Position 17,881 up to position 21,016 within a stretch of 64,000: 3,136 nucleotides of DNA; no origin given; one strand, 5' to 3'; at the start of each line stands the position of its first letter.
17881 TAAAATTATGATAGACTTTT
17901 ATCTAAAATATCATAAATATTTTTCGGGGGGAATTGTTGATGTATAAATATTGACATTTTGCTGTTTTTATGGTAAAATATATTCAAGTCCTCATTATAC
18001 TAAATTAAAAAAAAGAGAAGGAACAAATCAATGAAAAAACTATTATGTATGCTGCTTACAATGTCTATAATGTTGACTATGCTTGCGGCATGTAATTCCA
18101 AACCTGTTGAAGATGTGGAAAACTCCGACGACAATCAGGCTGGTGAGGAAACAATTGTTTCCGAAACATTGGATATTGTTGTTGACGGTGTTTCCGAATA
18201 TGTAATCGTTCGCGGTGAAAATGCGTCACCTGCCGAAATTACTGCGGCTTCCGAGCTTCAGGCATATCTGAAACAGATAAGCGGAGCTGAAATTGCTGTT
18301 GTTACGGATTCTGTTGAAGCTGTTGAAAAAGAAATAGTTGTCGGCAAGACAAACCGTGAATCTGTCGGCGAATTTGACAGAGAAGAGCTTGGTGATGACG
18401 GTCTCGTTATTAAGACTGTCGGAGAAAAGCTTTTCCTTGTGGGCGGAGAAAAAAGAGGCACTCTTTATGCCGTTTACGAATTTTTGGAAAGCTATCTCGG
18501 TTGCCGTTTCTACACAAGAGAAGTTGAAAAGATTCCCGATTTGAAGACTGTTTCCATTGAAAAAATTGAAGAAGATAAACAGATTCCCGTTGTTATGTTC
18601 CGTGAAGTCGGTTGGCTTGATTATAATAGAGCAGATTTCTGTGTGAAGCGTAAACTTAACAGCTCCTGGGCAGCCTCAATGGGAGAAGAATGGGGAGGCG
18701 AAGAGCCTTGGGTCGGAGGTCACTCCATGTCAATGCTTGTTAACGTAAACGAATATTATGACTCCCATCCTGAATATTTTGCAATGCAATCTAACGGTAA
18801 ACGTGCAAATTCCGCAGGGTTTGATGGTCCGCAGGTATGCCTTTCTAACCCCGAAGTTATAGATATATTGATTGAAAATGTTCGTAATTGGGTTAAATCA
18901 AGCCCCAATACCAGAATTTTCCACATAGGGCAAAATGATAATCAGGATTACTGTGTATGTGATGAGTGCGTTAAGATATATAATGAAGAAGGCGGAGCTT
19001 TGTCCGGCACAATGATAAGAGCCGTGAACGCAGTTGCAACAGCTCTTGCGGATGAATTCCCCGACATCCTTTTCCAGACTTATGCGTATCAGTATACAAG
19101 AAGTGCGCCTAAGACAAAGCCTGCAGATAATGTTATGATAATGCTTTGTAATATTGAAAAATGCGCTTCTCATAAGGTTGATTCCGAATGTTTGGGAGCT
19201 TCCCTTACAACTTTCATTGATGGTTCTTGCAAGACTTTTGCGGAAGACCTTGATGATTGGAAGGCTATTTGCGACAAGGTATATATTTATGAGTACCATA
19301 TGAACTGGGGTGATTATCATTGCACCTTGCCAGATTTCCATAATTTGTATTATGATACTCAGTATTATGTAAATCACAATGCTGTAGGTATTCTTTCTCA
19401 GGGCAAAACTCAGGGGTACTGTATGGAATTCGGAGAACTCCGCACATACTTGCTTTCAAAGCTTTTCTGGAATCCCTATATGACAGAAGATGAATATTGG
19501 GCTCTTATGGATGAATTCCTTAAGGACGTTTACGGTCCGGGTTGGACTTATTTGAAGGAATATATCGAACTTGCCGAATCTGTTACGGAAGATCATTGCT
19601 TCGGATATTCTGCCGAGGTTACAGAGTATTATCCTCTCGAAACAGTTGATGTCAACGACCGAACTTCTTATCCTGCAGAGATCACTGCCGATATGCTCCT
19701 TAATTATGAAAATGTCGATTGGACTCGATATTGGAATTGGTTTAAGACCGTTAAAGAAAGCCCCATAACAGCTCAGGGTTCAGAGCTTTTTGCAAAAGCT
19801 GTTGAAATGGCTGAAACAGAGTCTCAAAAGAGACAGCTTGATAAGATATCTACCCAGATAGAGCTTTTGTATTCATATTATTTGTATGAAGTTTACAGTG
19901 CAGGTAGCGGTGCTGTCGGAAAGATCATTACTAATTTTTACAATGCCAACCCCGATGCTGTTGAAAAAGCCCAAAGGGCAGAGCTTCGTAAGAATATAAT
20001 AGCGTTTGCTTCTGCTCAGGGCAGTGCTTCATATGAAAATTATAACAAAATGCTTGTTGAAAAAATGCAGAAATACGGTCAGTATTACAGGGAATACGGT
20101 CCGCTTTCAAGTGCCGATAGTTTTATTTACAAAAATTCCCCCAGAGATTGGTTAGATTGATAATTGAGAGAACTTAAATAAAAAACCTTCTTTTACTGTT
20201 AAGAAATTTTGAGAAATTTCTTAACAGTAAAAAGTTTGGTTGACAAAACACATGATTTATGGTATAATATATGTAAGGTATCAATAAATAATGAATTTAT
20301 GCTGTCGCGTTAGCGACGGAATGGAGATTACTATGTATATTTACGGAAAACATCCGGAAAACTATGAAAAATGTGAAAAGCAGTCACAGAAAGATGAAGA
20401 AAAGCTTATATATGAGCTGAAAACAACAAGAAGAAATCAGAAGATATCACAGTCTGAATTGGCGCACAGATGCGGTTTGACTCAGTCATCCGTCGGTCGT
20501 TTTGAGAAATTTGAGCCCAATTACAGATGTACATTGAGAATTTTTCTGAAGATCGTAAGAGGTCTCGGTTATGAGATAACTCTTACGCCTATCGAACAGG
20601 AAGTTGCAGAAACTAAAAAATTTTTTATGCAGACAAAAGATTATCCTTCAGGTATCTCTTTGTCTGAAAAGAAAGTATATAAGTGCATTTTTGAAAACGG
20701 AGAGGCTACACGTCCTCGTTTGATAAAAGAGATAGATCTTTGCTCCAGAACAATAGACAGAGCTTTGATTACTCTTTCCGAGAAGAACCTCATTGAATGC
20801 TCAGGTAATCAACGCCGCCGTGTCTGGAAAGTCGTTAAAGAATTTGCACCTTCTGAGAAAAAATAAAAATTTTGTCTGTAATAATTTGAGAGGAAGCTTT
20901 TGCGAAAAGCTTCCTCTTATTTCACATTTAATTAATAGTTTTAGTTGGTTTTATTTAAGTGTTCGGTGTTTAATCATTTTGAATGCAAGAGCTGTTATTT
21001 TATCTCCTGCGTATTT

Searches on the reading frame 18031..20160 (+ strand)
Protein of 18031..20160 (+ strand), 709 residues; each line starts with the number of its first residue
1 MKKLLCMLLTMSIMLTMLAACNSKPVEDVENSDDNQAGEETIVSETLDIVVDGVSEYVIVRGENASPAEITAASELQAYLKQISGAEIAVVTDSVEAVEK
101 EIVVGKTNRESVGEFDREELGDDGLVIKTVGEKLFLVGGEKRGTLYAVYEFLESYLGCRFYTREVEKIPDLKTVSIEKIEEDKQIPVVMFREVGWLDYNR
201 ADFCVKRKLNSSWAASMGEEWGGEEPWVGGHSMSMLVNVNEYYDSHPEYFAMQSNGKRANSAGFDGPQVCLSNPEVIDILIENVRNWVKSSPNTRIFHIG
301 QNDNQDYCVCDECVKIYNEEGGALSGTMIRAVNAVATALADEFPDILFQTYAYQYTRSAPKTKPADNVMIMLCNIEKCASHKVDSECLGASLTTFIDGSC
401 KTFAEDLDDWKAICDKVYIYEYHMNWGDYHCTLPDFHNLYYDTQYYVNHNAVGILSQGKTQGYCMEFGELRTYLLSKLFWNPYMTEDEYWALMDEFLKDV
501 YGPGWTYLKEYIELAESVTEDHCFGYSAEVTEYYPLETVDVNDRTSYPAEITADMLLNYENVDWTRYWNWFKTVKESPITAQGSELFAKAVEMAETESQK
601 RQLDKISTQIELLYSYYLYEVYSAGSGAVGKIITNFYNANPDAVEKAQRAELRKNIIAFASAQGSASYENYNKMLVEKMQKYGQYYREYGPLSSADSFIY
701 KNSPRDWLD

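Call 7: search_protein_families(library=pfam, proteins=[window:18031-20160:+], max_evalue=0.01)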
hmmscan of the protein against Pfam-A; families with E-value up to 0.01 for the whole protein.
window:18031-20160:+ (709 aa): 2 families
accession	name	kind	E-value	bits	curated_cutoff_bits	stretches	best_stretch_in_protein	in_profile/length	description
PF16126.11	DUF4838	-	8e-81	272.1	26.6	1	160-512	1-324/325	Domain of unknown function (DUF4838)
PF03648.19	Glyco_hydro_67N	-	3e-08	34.4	24.3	1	64-151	28-120/120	Glycosyl hydrolase family 67 N-terminus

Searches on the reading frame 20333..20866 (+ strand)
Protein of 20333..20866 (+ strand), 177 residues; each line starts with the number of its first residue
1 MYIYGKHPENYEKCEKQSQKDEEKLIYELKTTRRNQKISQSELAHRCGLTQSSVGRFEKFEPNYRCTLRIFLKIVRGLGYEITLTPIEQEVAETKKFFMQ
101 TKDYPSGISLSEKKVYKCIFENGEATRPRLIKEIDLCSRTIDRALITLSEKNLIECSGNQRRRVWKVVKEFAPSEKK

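Call 7: search_protein_families(library=pfam, proteins=[window:20333-20866:+], max_evalue=0.01)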
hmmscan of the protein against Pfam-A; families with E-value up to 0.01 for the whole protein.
window:20333-20866:+ (177 aa): 7 families
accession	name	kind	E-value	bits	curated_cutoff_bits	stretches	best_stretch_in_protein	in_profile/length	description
PF01381.28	HTH_3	-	2e-05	25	23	1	29-59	1-31/55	Helix-turn-helix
PF13412.12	HTH_24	-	2.2e-05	24.4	21.9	1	30-54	10-34/48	Winged helix-turn-helix DNA-binding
PF25213.1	HVO_A0261_N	-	3.8e-05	23.9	35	0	123-159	23-59/86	HVO_A0261 N-terminal domain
PF01978.25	TrmB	-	0.00062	20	25.6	1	107-160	5-58/68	Sugar-specific transcriptional regulator TrmB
PF13560.12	HTH_31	-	0.0028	18.3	27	1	28-59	5-36/64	Helix-turn-helix domain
PF22495.2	HTH_92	-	0.005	16.6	27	1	31-59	2-30/45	RsaL-like HTH domain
PF13744.12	HTH_37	-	0.0099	16.1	27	0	24-83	18-76/80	Helix-turn-helix domain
